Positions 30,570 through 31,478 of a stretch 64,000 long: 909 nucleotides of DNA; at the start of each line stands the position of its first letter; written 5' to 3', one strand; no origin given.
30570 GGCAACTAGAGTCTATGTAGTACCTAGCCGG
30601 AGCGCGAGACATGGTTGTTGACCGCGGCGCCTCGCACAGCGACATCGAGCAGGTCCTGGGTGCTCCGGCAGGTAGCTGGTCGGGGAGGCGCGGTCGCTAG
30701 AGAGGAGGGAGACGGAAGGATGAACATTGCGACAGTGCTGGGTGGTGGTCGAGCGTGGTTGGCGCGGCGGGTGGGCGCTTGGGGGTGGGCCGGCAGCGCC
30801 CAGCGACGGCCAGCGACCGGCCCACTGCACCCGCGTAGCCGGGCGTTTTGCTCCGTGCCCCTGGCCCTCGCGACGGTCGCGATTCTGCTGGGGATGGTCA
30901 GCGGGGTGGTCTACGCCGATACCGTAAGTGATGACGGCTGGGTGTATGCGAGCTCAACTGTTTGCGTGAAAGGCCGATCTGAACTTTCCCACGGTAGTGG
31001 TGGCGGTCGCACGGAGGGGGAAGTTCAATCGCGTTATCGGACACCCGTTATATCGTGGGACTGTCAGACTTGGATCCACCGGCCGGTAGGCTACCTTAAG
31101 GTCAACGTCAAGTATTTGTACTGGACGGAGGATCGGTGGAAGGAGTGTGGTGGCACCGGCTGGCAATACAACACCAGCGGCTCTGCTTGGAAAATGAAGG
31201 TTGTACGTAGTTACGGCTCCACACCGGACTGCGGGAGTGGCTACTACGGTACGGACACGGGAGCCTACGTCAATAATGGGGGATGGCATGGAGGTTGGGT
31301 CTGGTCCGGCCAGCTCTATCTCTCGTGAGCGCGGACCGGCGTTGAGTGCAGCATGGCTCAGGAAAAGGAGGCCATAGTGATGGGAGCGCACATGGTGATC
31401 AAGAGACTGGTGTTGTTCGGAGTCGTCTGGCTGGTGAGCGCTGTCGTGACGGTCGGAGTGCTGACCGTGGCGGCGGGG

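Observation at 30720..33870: Candidate undescribed envelope module: secreted Cys/Trp-rich protein, three variable tandem paralogs, two superinfection-immunity-family proteins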

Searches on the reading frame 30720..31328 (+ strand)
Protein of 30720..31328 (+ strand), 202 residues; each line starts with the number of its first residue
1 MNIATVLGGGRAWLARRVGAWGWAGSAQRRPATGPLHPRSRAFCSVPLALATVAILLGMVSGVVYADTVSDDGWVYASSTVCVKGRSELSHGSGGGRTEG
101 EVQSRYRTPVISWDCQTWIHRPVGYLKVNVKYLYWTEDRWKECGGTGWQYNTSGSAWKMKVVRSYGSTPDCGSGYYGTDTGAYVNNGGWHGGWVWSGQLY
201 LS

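Call 3: search_protein_families(library=pfam, proteins=[window:30720-31328:+], max_evalue=1)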
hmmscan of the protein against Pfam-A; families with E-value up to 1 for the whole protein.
window:30720-31328:+ (202 aa): 0 families

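Call 4: search_protein_families(library=ncbifam, proteins=[window:30720-31328:+], max_evalue=1)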
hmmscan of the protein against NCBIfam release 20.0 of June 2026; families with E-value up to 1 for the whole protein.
window:30720-31328:+ (202 aa): 0 families

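Call 20: search_protein_families(library=phrogs, proteins=[window:30720-31328:+], max_evalue=1)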
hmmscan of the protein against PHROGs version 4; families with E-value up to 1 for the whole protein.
window:30720-31328:+ (202 aa): 0 families

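Call 21: search_protein_families(library=padloc, proteins=[window:30720-31328:+], max_evalue=1)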
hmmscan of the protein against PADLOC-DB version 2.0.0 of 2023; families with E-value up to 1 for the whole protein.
window:30720-31328:+ (202 aa): 0 families

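Call 23: find_homologous_proteins(query=window:30720-31328:+, max_evalue=0.01)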
Query window:30720-31328:+ (202 aa): 5 proteins with E <= 0.01 among 206 candidates.
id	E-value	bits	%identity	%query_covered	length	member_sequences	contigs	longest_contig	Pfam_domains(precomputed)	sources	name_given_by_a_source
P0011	5.1e-135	466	100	100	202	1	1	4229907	-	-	-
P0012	2.2e-42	163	51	100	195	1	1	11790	-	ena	-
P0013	2.2e-39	154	52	78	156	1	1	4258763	-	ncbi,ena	-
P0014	2.4e-25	108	42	74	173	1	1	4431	-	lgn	-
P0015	1.1e-20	92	38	72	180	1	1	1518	-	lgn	-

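Call 24: find_encoding_contigs(protein=P0012, flank=8000)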
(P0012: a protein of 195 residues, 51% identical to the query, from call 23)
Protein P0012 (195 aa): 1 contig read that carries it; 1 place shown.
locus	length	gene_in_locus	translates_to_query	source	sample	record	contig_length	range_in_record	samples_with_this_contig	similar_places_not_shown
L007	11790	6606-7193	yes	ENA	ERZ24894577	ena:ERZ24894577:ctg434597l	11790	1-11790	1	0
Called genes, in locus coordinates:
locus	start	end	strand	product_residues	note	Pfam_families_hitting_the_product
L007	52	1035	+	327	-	PF01408:GFO_IDH_MocA, PF02894:GFO_IDH_MocA_C, PF22725:GFO_IDH_MocA_C3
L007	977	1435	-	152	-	PF14534:DUF4440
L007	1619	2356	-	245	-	PF01557:FAA_hydrolase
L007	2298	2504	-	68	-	-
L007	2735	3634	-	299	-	PF00561:Abhydrolase_1, PF12697:Abhydrolase_6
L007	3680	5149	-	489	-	PF01946:Thi4 (weak), PF00890:FAD_binding_2 (weak), PF12831:FAD_oxidored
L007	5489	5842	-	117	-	-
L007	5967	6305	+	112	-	PF00857:Isochorismatase (weak)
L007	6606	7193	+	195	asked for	-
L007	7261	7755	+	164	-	-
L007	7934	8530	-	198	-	PF00106:adh_short, PF13561:adh_short_C2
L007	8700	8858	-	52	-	-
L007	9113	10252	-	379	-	PF26549:Tricorn_N (faint), PF07676:PD40 (faint), PF26550:Tricorn_2nd (faint)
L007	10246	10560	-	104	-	-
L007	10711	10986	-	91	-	-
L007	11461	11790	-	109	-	?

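Call 25: find_encoding_contigs(protein=P0013, flank=8000)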
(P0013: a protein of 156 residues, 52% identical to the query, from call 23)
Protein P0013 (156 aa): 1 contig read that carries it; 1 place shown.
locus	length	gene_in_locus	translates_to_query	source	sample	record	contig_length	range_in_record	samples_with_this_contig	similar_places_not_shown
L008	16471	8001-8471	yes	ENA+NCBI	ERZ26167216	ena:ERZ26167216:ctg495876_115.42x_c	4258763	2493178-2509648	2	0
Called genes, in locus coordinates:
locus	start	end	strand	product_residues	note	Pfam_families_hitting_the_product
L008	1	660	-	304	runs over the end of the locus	PF03279:Lip_A_acyltrans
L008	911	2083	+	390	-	PF00285:Citrate_synt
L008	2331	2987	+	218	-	PF00753:Lactamase_B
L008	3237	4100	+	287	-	PF13714:PEP_mutase, PF00463:ICL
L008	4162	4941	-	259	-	PF05685:Uma2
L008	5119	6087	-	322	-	PF01370:Epimerase, PF02719:Polysacc_synt_2 (faint), PF04321:RmlD_sub_bind, PF16363:GDP_Man_Dehyd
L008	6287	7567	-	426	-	PF02746:MR_MLE_N, PF13378:MR_MLE_C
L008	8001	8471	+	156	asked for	-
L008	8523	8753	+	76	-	-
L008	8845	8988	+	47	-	-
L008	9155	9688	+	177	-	PF14373:Imm_superinfect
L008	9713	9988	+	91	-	PF14373:Imm_superinfect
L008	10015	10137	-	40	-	-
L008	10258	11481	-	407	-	PF02012:BNR (faint), PF13088:BNR_2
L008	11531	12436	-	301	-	PF04909:Amidohydro_2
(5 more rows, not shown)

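Call 26: find_encoding_contigs(protein=P0014, flank=8000)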
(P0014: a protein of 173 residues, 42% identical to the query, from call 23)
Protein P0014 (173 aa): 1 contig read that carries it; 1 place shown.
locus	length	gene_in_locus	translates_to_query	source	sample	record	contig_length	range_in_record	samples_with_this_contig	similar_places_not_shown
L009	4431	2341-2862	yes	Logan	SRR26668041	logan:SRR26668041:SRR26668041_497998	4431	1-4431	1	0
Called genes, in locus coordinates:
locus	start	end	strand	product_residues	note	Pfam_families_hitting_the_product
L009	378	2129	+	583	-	PF14361:RsbRD_N, PF13556:HTH_30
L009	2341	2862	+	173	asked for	-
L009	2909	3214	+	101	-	-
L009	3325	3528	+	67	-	-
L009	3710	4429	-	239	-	?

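Call 34: find_encoding_contigs(protein=P0015, flank=5000)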
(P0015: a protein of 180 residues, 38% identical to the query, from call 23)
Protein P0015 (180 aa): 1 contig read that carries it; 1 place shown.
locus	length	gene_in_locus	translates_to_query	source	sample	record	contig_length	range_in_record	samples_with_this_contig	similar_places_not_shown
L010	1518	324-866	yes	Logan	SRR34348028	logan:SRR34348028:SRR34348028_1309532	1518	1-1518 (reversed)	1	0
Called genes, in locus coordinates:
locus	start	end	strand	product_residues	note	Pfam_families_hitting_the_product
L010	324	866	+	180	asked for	-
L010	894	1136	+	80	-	-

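Call 45: predict_structure(alignment_id=A4)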
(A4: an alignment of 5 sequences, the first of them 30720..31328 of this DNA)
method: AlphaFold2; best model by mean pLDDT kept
length: 202 residues; sequences in the alignment: 5
mean_pLDDT: 41.8   pTM: 0.26
mean pLDDT of the five models: 41.8, 34.7, 34.1, 31.6, 31.3
residues with pLDDT >= 90: 0; 70-90: 0; 50-70: 23; < 50: 179
segments of 3 or more residues with pLDDT < 50: 1-34, 36-48, 58-71, 76-81, 86-148, 150-169, 173-178, 180-202
pLDDT, mean of each block of 10 residues (from residue 1): 33 37 36 40 47 53 42 49 49 33 35 36 42 42 44 45 47 48 41 39 33
secondary structure, 60 per line:
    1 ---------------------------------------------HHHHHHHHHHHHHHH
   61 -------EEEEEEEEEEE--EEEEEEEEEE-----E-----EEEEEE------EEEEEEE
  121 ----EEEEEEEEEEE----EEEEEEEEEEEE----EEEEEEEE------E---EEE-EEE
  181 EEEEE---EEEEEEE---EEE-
elements in order: H46-60 E68-78 E81-90 E102-107 E114-120 E125-135 E140-151 E156-163 E174-176 E178-185 E189-195 E199-201

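Call 46: search_protein_representatives(alignment_id=A4)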
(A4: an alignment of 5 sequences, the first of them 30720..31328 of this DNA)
Query: 5 sequences, 175 profile positions. Proteins with E-value up to 0.001 (for the whole library): 679; up to 1e-10: 362; up to 1e-30: 34. The best 150 are listed.
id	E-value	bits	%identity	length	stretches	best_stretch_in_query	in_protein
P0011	3.1e-77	274.5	-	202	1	6-175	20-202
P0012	2.1e-75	268.5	-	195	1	3-175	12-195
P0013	2.3e-69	248.8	-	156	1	20-175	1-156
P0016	5.5e-51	189.0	-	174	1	17-175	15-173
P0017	9.5e-48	178.5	-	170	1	28-175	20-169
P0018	1.4e-44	168.1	-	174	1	22-175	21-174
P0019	1.5e-40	155.0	-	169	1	25-175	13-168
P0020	2.2e-39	151.2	-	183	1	14-175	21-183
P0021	6.8e-39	149.6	-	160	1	25-173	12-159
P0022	7.3e-39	149.5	-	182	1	18-174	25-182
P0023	7.4e-39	149.5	-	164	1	28-175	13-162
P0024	5.4e-37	143.4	-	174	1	22-175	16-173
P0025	3.3e-36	140.9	-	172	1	14-175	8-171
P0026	1.3e-35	138.9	-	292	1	16-175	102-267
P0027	2.7e-35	137.9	-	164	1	25-175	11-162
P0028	2.9e-34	134.5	-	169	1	19-175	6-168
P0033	2.2e-33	131.7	-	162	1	23-173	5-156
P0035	8.7e-33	129.7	-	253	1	12-175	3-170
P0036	9.8e-33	129.6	-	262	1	15-175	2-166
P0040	1.7e-31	125.5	-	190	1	23-175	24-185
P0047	1.4e-30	122.5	-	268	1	33-174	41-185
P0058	4.4e-29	117.7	-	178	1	22-175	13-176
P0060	4.9e-29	117.5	-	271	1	22-175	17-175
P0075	1.5e-26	109.4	-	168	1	31-175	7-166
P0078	2.3e-26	108.8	-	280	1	17-175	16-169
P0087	2.8e-25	105.3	-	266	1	23-174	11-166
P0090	5.0e-25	104.5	-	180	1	19-175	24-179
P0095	1.0e-24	103.5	-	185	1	11-175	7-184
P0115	4.8e-23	98.0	-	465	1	30-175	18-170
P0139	1.3e-21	93.4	-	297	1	53-175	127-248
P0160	5.7e-20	88.0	-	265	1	24-174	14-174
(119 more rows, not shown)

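Call 48: search_protein_families(library=pfam, alignment_id=A6, max_evalue=0.01)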
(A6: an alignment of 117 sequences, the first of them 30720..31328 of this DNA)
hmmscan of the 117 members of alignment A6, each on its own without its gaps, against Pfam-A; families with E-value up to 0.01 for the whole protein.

A. member 1, window:30720-31328:+ (202 aa): 0 families

B. families by the number of members that match (of 117 scanned): 0 families

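Call 49: search_solved_structures(query=A6, max_evalue=10, show_alignments=2)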
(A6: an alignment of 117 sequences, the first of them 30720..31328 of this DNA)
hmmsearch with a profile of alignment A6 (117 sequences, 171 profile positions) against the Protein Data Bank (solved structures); distinct sequences matched with E-value up to 10: 7.
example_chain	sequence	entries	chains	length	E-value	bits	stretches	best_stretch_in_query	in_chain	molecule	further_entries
4xp1_H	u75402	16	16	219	0.34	13.7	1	29-164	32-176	antibody fragment heavy chain | Ighg protein | Antibody fragment light chain-protein, 9D5-light chain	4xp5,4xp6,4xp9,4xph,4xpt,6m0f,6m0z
1ytv_M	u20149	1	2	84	0.4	13.5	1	77-126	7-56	Vasopressin V1a receptor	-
4m48_H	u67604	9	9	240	0.45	13.3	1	29-164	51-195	9D5 antibody, heavy chain | antibody fragment heavy chain | ANTIBODY FRAGMENT HEAVY CHAIN-PROTEIN, 9D5-LIGHT CHAIN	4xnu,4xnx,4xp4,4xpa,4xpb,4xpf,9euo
4xpg_H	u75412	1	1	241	0.45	13.3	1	29-164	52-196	antibody fragment heavy chain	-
3mck_H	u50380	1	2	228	0.47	13.3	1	112-164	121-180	C705 MONOCLONAL HEAVY CHAIN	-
6urm_H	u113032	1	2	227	0.51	13.1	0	69-135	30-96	The heavy chain of antibody LPAF-a.01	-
2xwt_A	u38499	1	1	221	0.56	13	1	79-165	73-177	THYROID BLOCKING HUMAN AUTOANTIBODY K1-70 HEAVY CHAIN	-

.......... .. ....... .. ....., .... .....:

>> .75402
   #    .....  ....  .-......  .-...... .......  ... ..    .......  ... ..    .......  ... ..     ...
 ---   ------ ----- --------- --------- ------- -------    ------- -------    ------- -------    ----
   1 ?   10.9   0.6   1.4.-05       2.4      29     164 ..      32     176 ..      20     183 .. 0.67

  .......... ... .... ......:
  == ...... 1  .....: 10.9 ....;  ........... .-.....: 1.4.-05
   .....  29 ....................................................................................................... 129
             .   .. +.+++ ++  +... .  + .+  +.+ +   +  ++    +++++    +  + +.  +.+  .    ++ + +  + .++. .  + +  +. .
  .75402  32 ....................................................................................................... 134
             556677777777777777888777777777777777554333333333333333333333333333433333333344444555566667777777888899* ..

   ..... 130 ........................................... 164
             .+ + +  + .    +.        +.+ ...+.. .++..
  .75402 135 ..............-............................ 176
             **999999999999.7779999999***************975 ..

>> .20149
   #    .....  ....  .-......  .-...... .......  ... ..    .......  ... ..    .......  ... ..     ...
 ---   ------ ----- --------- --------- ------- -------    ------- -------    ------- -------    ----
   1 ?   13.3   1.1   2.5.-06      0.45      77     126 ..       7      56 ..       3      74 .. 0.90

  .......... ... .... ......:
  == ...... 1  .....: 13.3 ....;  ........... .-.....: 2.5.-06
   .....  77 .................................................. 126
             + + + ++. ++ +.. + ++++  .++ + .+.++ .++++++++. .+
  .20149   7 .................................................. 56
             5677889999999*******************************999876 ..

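Call 51: list_cluster_members(proteins=[P0016, P0017, P0018, P0020, P0026, P0035, P0047, P0060, P0115, P0090])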
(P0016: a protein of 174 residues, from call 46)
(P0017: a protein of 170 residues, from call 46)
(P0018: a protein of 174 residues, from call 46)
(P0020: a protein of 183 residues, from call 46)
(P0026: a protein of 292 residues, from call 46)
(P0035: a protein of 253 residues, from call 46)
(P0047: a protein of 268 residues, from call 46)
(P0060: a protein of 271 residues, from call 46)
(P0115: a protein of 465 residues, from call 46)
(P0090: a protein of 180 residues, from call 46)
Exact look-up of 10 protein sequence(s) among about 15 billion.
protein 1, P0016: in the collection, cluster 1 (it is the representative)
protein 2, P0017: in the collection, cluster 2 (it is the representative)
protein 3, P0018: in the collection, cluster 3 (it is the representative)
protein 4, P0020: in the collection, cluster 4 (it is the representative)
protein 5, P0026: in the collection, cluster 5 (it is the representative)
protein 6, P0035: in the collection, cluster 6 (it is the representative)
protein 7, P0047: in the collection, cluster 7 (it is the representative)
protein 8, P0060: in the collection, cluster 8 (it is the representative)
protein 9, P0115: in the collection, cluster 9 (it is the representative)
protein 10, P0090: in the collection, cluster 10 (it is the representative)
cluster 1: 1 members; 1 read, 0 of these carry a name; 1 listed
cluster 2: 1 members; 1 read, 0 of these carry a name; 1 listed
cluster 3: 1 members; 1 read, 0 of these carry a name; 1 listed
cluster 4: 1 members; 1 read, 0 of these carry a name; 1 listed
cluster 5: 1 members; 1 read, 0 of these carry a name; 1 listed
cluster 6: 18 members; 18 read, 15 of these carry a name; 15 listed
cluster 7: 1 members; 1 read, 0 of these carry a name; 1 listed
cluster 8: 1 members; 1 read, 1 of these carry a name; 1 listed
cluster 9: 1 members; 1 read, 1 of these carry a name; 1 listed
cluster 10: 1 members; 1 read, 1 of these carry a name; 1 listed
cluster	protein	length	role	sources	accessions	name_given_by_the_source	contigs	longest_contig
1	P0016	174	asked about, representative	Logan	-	-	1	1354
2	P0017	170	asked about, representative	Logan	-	-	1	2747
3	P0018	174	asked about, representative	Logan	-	-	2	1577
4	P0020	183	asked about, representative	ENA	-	-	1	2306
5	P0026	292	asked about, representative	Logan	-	-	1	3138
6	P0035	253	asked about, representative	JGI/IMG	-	hypothetical protein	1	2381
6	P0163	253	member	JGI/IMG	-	hypothetical protein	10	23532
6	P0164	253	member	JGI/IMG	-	hypothetical protein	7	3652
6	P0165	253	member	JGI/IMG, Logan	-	hypothetical protein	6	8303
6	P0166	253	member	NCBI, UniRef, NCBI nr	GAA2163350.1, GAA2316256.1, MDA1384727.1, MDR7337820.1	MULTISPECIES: hypothetical protein [Glycomyces] | Uncharacterized protein n=2 Tax=Glycomyces TaxID=58113 RepID=A0A9X3PKQ9_9ACTN | hypothetical protein [Glycomyces lechevalierae]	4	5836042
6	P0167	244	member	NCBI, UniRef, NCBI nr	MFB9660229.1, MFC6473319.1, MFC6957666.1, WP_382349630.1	hypothetical protein ACFQS3_10720 [Glycomyces mayteni] | Secreted protein n=1 Tax=Glycomyces mayteni TaxID=543887 RepID=A0ABW2D8V4_9ACTN | hypothetical protein GCM10025732_31610 [Glycomyces mayteni]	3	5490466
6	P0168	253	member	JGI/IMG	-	hypothetical protein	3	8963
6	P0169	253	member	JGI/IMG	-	hypothetical protein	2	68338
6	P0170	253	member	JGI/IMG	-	hypothetical protein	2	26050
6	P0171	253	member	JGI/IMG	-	hypothetical protein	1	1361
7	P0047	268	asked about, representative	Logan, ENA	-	-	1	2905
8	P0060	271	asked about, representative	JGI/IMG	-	hypothetical protein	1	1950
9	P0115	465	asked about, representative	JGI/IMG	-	hypothetical protein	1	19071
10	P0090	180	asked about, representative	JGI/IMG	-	hypothetical protein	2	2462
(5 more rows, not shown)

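Call 52: find_encoding_contigs(protein=P0166, flank=4000, max_places=2)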
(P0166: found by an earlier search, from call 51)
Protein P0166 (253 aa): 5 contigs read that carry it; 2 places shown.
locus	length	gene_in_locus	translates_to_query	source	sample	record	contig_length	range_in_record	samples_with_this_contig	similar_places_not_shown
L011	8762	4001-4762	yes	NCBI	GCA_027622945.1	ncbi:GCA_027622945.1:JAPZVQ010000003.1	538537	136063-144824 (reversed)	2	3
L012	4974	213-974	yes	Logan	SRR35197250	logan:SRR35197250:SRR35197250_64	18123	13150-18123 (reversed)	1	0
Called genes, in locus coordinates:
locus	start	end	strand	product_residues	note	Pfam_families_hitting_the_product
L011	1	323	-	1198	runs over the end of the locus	PF17757:UvrB_inter, PF02559:CarD_TRCF_RID, PF00270:DEAD, PF04851:ResIII, PF00271:Helicase_C, PF03461:TRCF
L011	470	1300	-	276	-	PF04307:YdjM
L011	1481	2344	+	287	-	PF00797:Acetyltransf_2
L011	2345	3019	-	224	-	-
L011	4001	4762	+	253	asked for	-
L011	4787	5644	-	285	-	PF22435:MRM3-like_sub_bind, PF22655:SpoU_sub_bind_like, PF00588:SpoU_methylase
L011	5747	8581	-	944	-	PF00311:PEPcase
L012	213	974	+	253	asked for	-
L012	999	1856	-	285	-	PF22435:MRM3-like_sub_bind, PF22655:SpoU_sub_bind_like, PF00588:SpoU_methylase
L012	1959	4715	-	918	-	PF00311:PEPcase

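Call 57: predict_structure(alignment_id=A6)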
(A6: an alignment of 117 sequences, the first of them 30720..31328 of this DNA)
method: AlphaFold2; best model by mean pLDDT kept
length: 202 residues; sequences in the alignment: 117
mean_pLDDT: 85.9   pTM: 0.70
mean pLDDT of the five models: 85.9, 85.4, 85.1, 84.9, 84.9
residues with pLDDT >= 90: 139; 70-90: 16; 50-70: 36; < 50: 11
segments of 3 or more residues with pLDDT < 50: 8-10
pLDDT, mean of each block of 10 residues (from residue 1): 49 52 54 56 74 91 80 96 98 97 93 93 98 98 98 97 97 98 98 98 96
secondary structure, 60 per line:
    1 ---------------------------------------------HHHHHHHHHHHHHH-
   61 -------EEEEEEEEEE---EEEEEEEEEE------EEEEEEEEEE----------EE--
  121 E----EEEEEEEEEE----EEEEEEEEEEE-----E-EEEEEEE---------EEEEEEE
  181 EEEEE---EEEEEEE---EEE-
elements in order: H46-59 E68-77 E81-90 E97-106 E126-135 E140-150 E158-164 E174-185 E189-195 E199-201

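Call 59: fold_search(model_id=the predicted structure, library=pdb)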
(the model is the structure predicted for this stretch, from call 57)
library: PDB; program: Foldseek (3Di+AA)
matches with E <= 10: 738; with E <= 0.001: 0
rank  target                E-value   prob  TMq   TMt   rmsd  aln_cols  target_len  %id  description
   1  5cl2_B                1.3e-02  0.84  0.26  0.23  10.6       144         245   10  Crystal structure of Spo0M, sporulation control protein, from Bacillus subtilis. (released 2015-12-16)
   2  3isy                  2.0e-02  0.87  0.26  0.40  14.3       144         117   11  Crystal structure of an intracellular proteinase inhibitor (ipi, bsu11130) from bacillus subtilis at 2.61 A resolution (released 2009-09-15)
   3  5hdw                  2.6e-02  0.87  0.27  0.35   7.4       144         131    8  ApaG Domain of FBxo3 (released 2016-04-06)
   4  3zgi_A                2.6e-02  0.54  0.24  0.26  12.4       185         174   13  Crystal structure of the KRT10-binding region domain of the pneumococcal serine rich repeat protein PsrP (released 2013-12-25)
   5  2n80_MODEL_1_B        2.9e-02  0.85  0.31  0.35  16.9       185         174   12  p75NTR DD:RhoGDI (released 2015-12-23)
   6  5f0m_B                3.0e-02  0.82  0.28  0.22   7.0       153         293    7  Structure of retromer VPS26-VPS35 subunits bound to SNX3 and DMT1 (SeMet labeled) (released 2016-12-07)
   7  2v9u_A                3.0e-02  0.44  0.22  0.30  15.1       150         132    6  Rim domain of main porin from Mycobacteria smegmatis (released 2008-01-15)
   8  7su0_C                3.2e-02  0.90  0.25  0.37   5.5       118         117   10  Crystal structure of an acidic pH-selective Ipilimumab variant Ipi.105 in complex with CTLA-4 (released 2022-03-02)
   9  5f0l_B                3.2e-02  0.84  0.30  0.23   6.9       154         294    6  Structure of retromer VPS26-VPS35 subunits bound to SNX3 and DMT1 (released 2016-12-07)
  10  7dvq_D                3.2e-02  0.63  0.23  0.04  21.2       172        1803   12  Cryo-EM Structure of the Activated Human Minor Spliceosome (minor Bact Complex) (released 2021-03-31)
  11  3jcr_C                3.2e-02  0.47  0.19  0.04  19.8       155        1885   14  3D structure determination of the human*U4/U6.U5* tri-snRNP complex (released 2016-03-09)
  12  5wab_B                3.4e-02  0.82  0.27  0.10  13.5       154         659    8  Crystal Structure of Bifidobacterium adolescentis GH3 beta-glucosidase (released 2018-04-04)
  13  5wab_D                3.6e-02  0.66  0.24  0.09  13.5       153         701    6  Crystal Structure of Bifidobacterium adolescentis GH3 beta-glucosidase (released 2018-04-04)
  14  1xvs_A                3.7e-02  0.54  0.22  0.30  14.1       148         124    5  Crystal structure of apaG Protein from Vibrio cholerae (released 2004-12-14)
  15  6ed1_A                4.2e-02  0.85  0.26  0.08  13.2       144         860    8  Bacteroides dorei Beta-glucuronidase (released 2019-02-13)
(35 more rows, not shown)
